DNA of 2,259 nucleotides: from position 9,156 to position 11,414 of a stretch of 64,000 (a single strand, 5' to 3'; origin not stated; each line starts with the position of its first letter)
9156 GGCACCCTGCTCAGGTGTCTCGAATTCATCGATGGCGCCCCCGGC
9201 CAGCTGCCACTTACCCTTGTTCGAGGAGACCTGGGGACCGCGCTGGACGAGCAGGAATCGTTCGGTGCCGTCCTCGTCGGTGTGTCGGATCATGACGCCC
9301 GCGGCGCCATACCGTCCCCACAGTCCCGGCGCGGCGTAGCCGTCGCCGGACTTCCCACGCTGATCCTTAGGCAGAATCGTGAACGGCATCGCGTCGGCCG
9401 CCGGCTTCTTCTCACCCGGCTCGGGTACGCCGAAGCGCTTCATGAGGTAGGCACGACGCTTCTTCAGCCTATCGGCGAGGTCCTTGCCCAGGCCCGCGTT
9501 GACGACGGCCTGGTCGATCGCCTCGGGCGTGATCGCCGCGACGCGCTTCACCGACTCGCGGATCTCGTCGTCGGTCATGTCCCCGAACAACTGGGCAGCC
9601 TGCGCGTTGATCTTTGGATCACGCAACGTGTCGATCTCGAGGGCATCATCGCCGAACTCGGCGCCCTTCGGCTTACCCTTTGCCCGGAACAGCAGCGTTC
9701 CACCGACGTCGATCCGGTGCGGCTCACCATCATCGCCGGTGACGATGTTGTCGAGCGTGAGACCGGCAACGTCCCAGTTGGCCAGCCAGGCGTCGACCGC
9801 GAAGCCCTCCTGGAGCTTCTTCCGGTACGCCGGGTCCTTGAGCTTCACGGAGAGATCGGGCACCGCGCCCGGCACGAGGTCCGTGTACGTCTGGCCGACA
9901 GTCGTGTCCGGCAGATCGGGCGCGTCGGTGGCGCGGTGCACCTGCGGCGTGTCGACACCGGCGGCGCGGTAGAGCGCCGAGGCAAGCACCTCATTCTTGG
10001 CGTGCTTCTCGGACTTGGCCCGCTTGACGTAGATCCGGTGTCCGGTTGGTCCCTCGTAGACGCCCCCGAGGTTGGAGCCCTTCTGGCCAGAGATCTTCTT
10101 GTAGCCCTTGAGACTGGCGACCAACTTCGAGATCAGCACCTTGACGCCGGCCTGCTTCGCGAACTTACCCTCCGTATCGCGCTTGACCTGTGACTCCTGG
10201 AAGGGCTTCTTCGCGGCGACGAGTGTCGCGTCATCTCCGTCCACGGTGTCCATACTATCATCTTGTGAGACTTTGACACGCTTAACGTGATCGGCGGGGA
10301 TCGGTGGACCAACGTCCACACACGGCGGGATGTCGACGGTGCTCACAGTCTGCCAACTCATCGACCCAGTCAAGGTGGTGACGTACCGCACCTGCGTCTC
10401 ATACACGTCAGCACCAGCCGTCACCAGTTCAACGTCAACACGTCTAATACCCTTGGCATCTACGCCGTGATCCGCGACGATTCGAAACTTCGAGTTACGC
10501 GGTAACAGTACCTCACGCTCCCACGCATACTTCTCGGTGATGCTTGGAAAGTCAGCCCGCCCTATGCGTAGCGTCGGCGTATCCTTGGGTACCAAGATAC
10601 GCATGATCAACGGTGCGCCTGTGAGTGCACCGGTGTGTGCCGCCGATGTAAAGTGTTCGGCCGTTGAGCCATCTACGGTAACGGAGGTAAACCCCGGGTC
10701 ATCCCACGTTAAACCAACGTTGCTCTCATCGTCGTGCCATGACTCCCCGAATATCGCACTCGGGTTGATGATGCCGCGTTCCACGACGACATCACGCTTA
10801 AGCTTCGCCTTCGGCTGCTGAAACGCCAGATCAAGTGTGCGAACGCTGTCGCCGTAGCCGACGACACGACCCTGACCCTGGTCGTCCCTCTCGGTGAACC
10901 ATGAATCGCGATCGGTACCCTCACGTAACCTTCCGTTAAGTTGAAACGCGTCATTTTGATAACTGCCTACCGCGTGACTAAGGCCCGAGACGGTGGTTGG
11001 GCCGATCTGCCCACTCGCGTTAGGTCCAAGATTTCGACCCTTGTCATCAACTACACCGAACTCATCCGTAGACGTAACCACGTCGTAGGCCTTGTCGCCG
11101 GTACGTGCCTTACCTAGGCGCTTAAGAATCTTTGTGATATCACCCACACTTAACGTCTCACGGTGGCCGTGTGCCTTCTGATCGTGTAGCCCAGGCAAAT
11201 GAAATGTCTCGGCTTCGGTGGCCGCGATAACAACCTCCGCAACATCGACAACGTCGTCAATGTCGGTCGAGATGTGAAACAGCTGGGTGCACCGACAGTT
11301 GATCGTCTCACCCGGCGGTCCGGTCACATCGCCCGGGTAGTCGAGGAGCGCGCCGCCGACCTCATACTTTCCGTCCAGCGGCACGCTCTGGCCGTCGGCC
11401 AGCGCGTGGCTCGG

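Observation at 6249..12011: Giant 1,920-aa MuF head protein carrying two ADP-ribosyltransferase domains, a kinase-like domain and a Nudix domain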

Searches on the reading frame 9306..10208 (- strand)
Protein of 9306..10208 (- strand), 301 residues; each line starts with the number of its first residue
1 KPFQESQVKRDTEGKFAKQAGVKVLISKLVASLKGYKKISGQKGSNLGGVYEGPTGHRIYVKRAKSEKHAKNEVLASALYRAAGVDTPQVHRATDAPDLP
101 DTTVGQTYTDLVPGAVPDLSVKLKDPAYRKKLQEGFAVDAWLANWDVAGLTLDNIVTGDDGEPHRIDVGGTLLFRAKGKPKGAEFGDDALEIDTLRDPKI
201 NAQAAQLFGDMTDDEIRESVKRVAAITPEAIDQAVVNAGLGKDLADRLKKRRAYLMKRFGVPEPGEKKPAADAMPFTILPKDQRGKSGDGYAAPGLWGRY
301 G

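Call 8: search_protein_families(library=pfam, proteins=[window:9306-10208:-], max_evalue=10)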
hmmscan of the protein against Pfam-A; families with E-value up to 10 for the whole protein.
seq(301 aa): 1 family
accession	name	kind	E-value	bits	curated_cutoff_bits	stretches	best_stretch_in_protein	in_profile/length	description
PF17562.7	Styelin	-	0.13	13.1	27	1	203-223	26-47/59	Styelin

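Call 10: search_solved_structures(query=window:9306-10208:-, max_evalue=10, show_alignments=2)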
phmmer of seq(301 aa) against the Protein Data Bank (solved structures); distinct sequences matched with E-value up to 10: 2.
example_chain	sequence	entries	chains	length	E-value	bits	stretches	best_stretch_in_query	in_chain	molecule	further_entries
8uwv_A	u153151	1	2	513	0.69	12.4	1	104-148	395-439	BT3984 SusD-like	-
3cgh_A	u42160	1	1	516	0.7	12.4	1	104-148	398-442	SusD homolog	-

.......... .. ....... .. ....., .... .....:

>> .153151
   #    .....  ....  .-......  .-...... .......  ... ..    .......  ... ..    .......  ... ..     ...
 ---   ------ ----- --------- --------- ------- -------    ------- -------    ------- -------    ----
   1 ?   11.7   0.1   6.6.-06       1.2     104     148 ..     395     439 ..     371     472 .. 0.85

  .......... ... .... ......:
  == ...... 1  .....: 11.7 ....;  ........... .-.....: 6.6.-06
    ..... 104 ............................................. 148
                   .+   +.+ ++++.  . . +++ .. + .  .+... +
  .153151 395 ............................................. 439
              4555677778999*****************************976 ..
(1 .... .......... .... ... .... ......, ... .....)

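Call 23: find_homologous_proteins(query=window:9426-10208:-, max_evalue=0.00001)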
Query seq(261 aa) (261 aa): 27 proteins with E <= 0.00001 among 2407 candidates.
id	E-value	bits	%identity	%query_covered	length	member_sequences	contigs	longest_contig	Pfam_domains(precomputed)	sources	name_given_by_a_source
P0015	8.8e-58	214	50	87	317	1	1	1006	-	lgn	-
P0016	1.4e-57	213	48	87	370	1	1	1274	-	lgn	-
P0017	9.3e-49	184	46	85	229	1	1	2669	-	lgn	-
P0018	8.4e-46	174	44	85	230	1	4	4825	-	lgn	-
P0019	1.5e-45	174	44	89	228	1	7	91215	-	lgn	-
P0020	8.6e-43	165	43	86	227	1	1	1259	-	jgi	jgi:hypothetical protein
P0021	1.6e-41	160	45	82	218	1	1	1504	-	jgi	jgi:hypothetical protein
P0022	4.0e-40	156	44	87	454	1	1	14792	PF00293.35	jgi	-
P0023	1.8e-39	154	43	88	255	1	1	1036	-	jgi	jgi:hypothetical protein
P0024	1.5e-38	151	42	87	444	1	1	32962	-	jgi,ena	-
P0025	1.7e-37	147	42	85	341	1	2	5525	-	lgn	-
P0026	2.2e-37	147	42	87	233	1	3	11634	-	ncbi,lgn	-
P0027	4.4e-37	146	41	86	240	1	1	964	-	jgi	jgi:hypothetical protein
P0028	4.5e-35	139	42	72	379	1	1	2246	PF03496.21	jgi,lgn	jgi:hypothetical protein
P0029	5.4e-34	136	40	85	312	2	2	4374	-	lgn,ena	-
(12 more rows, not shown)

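Call 26: search_solved_structures(query=A1, max_evalue=10, show_alignments=3)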
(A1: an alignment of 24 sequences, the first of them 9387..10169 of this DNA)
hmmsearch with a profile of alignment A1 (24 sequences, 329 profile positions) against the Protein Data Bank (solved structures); distinct sequences matched with E-value up to 10: 6.
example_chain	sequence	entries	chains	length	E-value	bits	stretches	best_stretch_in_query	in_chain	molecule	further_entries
9h91_T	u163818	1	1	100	0.31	13.9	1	179-234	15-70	50S ribosomal protein L23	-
7wr4_A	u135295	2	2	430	0.46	13.3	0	209-283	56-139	OspC3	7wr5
6qeq_A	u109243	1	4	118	1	12.2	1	201-248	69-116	PcfF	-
4r4l_A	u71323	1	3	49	1.2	12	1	205-247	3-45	cGMP-dependent protein kinase 1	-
4r4m_A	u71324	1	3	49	1.4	11.8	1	205-246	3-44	cGMP-dependent protein kinase 1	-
1zxa_A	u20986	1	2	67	1.4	11.8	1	204-248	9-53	cGMP-dependent protein kinase 1, alpha isozyme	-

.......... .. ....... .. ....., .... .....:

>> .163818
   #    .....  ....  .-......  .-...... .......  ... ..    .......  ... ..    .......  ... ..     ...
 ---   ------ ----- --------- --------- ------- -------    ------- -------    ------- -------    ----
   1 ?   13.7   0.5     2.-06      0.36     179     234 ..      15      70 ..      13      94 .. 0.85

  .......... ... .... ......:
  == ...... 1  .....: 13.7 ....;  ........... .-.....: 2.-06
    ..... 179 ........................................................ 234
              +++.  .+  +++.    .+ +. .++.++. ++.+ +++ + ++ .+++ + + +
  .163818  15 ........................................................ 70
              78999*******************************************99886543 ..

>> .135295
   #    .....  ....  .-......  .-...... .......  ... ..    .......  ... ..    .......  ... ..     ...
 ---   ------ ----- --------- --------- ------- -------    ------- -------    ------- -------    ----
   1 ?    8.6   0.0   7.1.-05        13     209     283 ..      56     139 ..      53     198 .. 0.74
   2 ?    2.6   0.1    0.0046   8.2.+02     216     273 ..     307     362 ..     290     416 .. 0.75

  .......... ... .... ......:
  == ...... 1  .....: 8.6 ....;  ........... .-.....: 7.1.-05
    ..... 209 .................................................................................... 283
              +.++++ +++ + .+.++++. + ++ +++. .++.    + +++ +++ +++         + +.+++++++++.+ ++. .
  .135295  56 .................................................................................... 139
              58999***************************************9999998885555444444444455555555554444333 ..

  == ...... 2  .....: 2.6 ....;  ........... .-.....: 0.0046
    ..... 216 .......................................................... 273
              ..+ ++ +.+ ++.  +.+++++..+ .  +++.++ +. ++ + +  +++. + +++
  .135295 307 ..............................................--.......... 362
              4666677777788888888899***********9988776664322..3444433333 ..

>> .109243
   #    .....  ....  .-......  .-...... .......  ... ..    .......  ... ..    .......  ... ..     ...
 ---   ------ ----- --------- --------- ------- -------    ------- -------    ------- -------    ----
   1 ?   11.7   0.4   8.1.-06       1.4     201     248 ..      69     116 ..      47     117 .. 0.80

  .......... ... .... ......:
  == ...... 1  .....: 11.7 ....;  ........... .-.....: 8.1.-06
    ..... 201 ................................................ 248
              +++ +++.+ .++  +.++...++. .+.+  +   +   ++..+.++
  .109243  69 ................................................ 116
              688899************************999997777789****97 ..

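Call 33: predict_structure(alignment_id=A1)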
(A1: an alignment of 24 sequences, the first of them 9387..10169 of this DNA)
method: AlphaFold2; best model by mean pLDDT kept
length: 261 residues; sequences in the alignment: 24
mean_pLDDT: 92.3   pTM: 0.90
mean pLDDT of the five models: 92.3, 92.0, 90.7, 90.2, 89.2
residues with pLDDT >= 90: 221; 70-90: 20; 50-70: 11; < 50: 9
segments of 3 or more residues with pLDDT < 50: 1-8
pLDDT, mean of each block of 10 residues (from residue 1): 46 77 94 93 96 95 97 97 85 93 97 98 98 95 98 96 93 98 97 98 98 97 96 98 97 75 43
secondary structure, 60 per line:
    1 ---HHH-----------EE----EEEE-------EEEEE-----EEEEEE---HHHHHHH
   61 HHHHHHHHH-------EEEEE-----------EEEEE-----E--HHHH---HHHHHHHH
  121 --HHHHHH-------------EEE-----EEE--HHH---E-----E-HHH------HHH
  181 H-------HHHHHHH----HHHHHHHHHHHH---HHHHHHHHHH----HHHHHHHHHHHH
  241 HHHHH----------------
elements in order: E24-27 E35-39 E45-50 H54-69 E77-81 E93-97 H106-109 H113-120 H123-128 E142-144 E150-152 H178-181 H189-195 H200-211 H215-224 H229-245
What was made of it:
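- The model is high-confidence (pLDDT 92.3, pTM 0.90; call 33).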

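Call 35: fold_search(model_id=the predicted structure, library=pdb)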
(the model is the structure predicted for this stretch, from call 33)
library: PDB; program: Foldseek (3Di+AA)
matches with E <= 10: 1946; with E <= 0.001: 683
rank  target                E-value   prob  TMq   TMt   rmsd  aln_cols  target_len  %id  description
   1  3akl_C                3.8e-06  1.00  0.54  0.51   6.9       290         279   10  Crystal structure of A Helicobacter pylori proinflammatory kinase CtkA (released 2010-12-01)
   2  6vgl_A                5.0e-06  1.00  0.42  0.37  14.7       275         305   14  JAK2 JH1 in complex with ruxolitinib (released 2021-01-13)
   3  6vnc_A                6.5e-06  1.00  0.41  0.37  15.2       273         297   15  JAK2 JH1 in complex with BL2-096 (released 2021-02-17)
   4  4bbm_A                9.6e-06  1.00  0.43  0.37  14.3       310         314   14  CRYSTAL STRUCTURE OF THE HUMAN CDKL2 KINASE DOMAIN WITH BOUND TCS 2312 (released 2012-10-17)
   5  6x8g                  9.6e-06  1.00  0.39  0.37  15.2       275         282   16  Crystal structure of TYK2 with Compound 22 (released 2020-11-25)
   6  7q7i                  1.1e-05  1.00  0.41  0.37  14.5       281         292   15  JAK2 in complex with 4-{8-methoxy-2-[(1-methyl-1H-pyrazol-4-yl)amino]quinazolin-6-yl}phenol (released 2022-02-02)
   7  3pg1                  1.2e-05  1.00  0.34  0.28  15.2       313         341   10  MAP kinase LmaMPK10 from Leishmania major (1.95 angs resolution) (released 2011-11-16)
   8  4qny_B                1.7e-05  1.00  0.32  0.26  16.5       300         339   13  Crystal structure of MapK from Leishmania donovani, LDBPK_331470 (released 2014-07-09)
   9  7nxj_C                1.8e-05  1.00  0.35  0.30  15.7       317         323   13  Crystal structure of human Cdk13/Cyclin K in complex with the inhibitor THZ531 (released 2021-05-12)
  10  7rj7_B                2.1e-05  1.00  0.33  0.29  14.5       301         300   11  CRYSTAL STRUCTURE OF AP2 ASSOCIATED KINASE 1 ISOFORM 1 COMPLEXED WITH LIGAND 2-(1-AMINO-3-METHYLBUTYL)-6- (PYRIDIN-4-Y (released 2022-02-23)
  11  7xzr_A                2.1e-05  1.00  0.32  0.29  14.4       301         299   12  Crystal structure of TNIK-AMPPNP-thiopeptide TP15 complex (released 2022-10-26)
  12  4gfm                  2.2e-05  1.00  0.40  0.37  14.6       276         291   14  JAK2 kinase (JH1 domain) with 2,6-DICHLORO-N-(2-OXO-2,5-DIHYDROPYRIDIN-4-YL)BENZAMIDE (released 2013-06-19)
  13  2oza_B                2.2e-05  1.00  0.35  0.29  16.2       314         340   15  Structure of p38alpha complex (released 2007-04-03)
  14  8gmd_B                2.3e-05  1.00  0.32  0.29  14.8       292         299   11  CRYSTAL STRUCTURE OF AP2 ASSOCIATED KINASE 1 COMPLEXED WITH (5P)-3-({(8R)-5-[(4-aminopiperidin-1-yl)methyl]pyrrolo[2,1 (released 2023-07-12)
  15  7xzr_B                2.3e-05  1.00  0.33  0.30  14.1       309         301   11  Crystal structure of TNIK-AMPPNP-thiopeptide TP15 complex (released 2022-10-26)
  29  5mah                  4.0e-05  1.00  0.32  0.28  15.0       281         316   12  Crystal structure of MELK in complex with an inhibitor (released 2017-12-06)
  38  5m5a                  4.7e-05  1.00  0.33  0.29  13.2       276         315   12  Crystal structure of MELK in complex with an inhibitor (released 2017-12-06)
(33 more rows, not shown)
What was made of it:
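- On HipA / CtkA kinase family (PF07804): CtkA is the top structural match, but at TM 0.54 (call 35).
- The top PDB match is CtkA (E 3.8e-6, TM 0.54), followed by hundreds of protein kinases (call 35).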

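Call 37: search_protein_families(library=pfam, alignment_id=A1, max_evalue=1)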
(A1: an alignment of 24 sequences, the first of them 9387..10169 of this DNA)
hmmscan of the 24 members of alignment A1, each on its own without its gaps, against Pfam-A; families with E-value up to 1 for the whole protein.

A. member 1, window:9387-10169:- (261 aa): 1 family
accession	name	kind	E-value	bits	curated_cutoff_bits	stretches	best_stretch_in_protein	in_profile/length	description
PF17562.7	Styelin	-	0.13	13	27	1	190-210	26-47/59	Styelin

B. families by the number of members that match (of 24 scanned): 19 families
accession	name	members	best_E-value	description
PF07804.18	HipA_C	7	7.6e-05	HipA-like C-terminal domain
PF03496.20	ADPrib_exo_Tox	1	3.9e-15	ADP-ribosyltransferase exoenzyme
PF00293.34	NUDIX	1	2.7e-11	NUDIX domain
PF24071.1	Phage_zn_bind_3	1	4.5e-05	Phage FDXHR zinc binding domain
PF19740.4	DUF6229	1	0.0074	Family of unknown function (DUF6229)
PF09192.16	Act-Frag_cataly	1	0.017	Actin-fragmin kinase, catalytic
PF18928.5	DUF5677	1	0.065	Family of unknown function (DUF5677)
PF20613.4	HipA_2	1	0.068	HipA-like kinase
PF19903.4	DUF6376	1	0.07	Family of unknown function (DUF6376)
PF03948.19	Ribosomal_L9_C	1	0.071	Ribosomal protein L9, C-terminal domain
PF18495.6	VbhA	1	0.12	Antitoxin VbhA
PF17562.7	Styelin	1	0.13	Styelin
PF11000.13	DUF2840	1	0.13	Protein of unknown function (DUF2840)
PF22451.2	NirdL-like_HTH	1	0.14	Siroheme decarboxylase NirDL-like HTH domain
PF07763.18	FEZ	1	0.14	FEZ-like protein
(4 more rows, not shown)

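Call 38: fold_search(model_id=the predicted structure, library=viral)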
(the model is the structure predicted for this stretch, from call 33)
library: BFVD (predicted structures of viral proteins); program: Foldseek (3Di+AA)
matches with E <= 10: 553; with E <= 0.001: 81
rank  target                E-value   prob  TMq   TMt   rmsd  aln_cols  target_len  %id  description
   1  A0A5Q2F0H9            9.5e-21  1.00  0.81  0.28   2.9       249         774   34  Uncharacterized protein [Gordonia phage Sixama]
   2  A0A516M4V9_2          9.6e-20  1.00  0.79  0.20   2.2       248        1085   33  (no name in the UniProt tables at hand)
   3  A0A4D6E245            4.0e-18  1.00  0.80  0.15   2.8       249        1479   33  Uncharacterized protein [Gordonia phage GodonK]
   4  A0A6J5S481            7.8e-17  1.00  0.72  0.17   4.2       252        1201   27  Phage portal protein, HK97 [uncultured Caudovirales phage]
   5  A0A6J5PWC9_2          1.2e-14  1.00  0.71  0.17   5.0       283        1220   23  ADP ribosyltransferase [uncultured Caudovirales phage]
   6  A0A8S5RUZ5            1.3e-11  1.00  0.67  0.23   3.2       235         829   25  (no name in the UniProt tables at hand)
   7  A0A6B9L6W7            2.3e-08  1.00  0.57  0.14   9.7       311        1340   17  ADP-ribosyltransferase [Mycobacterium phage Onyinye]
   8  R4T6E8                1.6e-07  1.00  0.53  0.14   7.0       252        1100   15  Uncharacterized protein [Haloarcula hispanica tailed virus 1]
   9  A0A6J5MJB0            1.4e-06  1.00  0.50  0.24  10.6       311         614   13  Phosphatidylinositol 3-/4-kinase, catalytic domain containing protein [uncultured Caudovirales phage]
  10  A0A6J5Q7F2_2          3.0e-06  1.00  0.42  0.15   2.4       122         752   39  Nudix_Hydrolase domain containing protein [uncultured Caudovirales phage]
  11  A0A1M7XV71            5.4e-06  1.00  0.35  0.24  15.0       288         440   12  CAMK family protein kinase [Cedratvirus A11]
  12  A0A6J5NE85            8.4e-06  1.00  0.47  0.16   7.5       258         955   16  Uncharacterized protein [uncultured Caudovirales phage]
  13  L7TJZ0                1.1e-05  1.00  0.44  0.26  15.5       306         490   14  PI3K/PI4K catalytic domain-containing protein [Halorubrum sodomense tailed virus 2]
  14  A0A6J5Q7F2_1          1.2e-05  1.00  0.39  0.15   5.2       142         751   25  Nudix_Hydrolase domain containing protein [uncultured Caudovirales phage]
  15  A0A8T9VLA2            1.2e-05  1.00  0.52  0.24   6.4       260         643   13  (no name in the UniProt tables at hand)
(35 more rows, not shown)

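Call 93: find_encoding_contigs(protein=P0019, flank=8000, max_places=2)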
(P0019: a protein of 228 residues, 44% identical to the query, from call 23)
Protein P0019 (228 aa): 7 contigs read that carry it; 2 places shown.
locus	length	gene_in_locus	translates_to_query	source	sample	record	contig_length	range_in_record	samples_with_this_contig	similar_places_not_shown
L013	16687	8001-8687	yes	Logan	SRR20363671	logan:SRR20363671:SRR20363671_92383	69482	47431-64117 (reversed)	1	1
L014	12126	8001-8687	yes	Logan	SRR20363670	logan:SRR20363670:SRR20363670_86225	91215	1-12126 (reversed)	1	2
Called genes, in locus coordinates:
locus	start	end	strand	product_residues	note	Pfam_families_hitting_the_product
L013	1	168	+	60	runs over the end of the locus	-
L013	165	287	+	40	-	-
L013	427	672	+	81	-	-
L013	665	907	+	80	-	-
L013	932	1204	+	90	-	-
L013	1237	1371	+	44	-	-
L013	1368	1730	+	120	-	-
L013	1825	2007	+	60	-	-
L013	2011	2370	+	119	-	-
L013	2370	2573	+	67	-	-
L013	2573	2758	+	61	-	-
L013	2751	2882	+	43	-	-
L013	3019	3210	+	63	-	-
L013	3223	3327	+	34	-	-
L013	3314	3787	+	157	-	-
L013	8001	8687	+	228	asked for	-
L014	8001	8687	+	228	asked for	-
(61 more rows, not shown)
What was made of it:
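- This fits an early-acting effector (call 93).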

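Call 94: find_encoding_contigs(protein=P0022, flank=8000, max_places=1)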
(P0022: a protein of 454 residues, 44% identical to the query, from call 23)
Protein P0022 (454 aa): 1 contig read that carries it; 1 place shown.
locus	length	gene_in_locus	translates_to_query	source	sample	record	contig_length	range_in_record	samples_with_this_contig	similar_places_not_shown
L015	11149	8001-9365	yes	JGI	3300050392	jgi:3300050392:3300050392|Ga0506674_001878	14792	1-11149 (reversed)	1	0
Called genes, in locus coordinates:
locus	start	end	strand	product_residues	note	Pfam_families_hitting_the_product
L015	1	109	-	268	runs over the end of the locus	-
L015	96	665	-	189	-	PF00239:Resolvase, PF02796:HTH_7 (weak)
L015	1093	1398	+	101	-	-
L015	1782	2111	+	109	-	-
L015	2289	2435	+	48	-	-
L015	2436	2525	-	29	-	-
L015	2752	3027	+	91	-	-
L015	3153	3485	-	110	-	-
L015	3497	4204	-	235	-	-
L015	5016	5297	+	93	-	-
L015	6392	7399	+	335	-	PF10544:T5orf172, PF13455:MUG113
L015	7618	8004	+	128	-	-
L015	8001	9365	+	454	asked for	PF00293:NUDIX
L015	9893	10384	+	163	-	-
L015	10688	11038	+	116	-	-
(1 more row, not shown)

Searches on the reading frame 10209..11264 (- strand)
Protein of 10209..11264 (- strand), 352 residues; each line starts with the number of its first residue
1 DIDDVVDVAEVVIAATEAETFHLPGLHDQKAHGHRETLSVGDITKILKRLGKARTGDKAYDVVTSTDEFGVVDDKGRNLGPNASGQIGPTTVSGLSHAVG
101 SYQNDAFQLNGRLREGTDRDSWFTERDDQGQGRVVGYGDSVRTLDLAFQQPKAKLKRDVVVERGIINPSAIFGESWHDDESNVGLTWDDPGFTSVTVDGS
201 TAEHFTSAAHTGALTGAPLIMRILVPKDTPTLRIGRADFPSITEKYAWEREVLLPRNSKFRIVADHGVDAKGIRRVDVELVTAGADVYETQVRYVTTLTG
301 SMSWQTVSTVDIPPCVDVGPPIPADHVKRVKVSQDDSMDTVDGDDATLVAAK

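Call 8: search_protein_families(library=pfam, proteins=[window:10209-11264:-], max_evalue=10)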
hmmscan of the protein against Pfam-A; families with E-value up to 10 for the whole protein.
seq(352 aa): 2 families
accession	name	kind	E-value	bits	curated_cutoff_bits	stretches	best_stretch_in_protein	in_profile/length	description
PF03496.20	ADPrib_exo_Tox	-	1.6e-06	28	23.4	1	99-273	24-184/196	ADP-ribosyltransferase exoenzyme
PF16377.10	DUF4987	-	0.09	13.3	28.7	1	106-199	61-149/154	Domain of unknown function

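Call 11: search_solved_structures(query=window:10209-11264:-, max_evalue=10, show_alignments=2)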
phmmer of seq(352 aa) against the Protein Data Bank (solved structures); distinct sequences matched with E-value up to 10: 5.
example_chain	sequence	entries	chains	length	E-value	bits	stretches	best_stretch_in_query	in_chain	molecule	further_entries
6frl_A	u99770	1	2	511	0.41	12.9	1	188-246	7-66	Tryptophan halogenase superfamily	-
2z2p_A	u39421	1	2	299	0.82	11.9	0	82-138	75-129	Virginiamycin B lyase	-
2z2n_A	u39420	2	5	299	0.82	11.9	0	82-138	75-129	virginiamycin B lyase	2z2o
1ojq_A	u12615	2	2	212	1.2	11.3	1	209-262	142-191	ADP-RIBOSYLTRANSFERASE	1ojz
1giq_A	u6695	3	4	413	2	10.6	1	210-263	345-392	IOTA TOXIN COMPONENT IA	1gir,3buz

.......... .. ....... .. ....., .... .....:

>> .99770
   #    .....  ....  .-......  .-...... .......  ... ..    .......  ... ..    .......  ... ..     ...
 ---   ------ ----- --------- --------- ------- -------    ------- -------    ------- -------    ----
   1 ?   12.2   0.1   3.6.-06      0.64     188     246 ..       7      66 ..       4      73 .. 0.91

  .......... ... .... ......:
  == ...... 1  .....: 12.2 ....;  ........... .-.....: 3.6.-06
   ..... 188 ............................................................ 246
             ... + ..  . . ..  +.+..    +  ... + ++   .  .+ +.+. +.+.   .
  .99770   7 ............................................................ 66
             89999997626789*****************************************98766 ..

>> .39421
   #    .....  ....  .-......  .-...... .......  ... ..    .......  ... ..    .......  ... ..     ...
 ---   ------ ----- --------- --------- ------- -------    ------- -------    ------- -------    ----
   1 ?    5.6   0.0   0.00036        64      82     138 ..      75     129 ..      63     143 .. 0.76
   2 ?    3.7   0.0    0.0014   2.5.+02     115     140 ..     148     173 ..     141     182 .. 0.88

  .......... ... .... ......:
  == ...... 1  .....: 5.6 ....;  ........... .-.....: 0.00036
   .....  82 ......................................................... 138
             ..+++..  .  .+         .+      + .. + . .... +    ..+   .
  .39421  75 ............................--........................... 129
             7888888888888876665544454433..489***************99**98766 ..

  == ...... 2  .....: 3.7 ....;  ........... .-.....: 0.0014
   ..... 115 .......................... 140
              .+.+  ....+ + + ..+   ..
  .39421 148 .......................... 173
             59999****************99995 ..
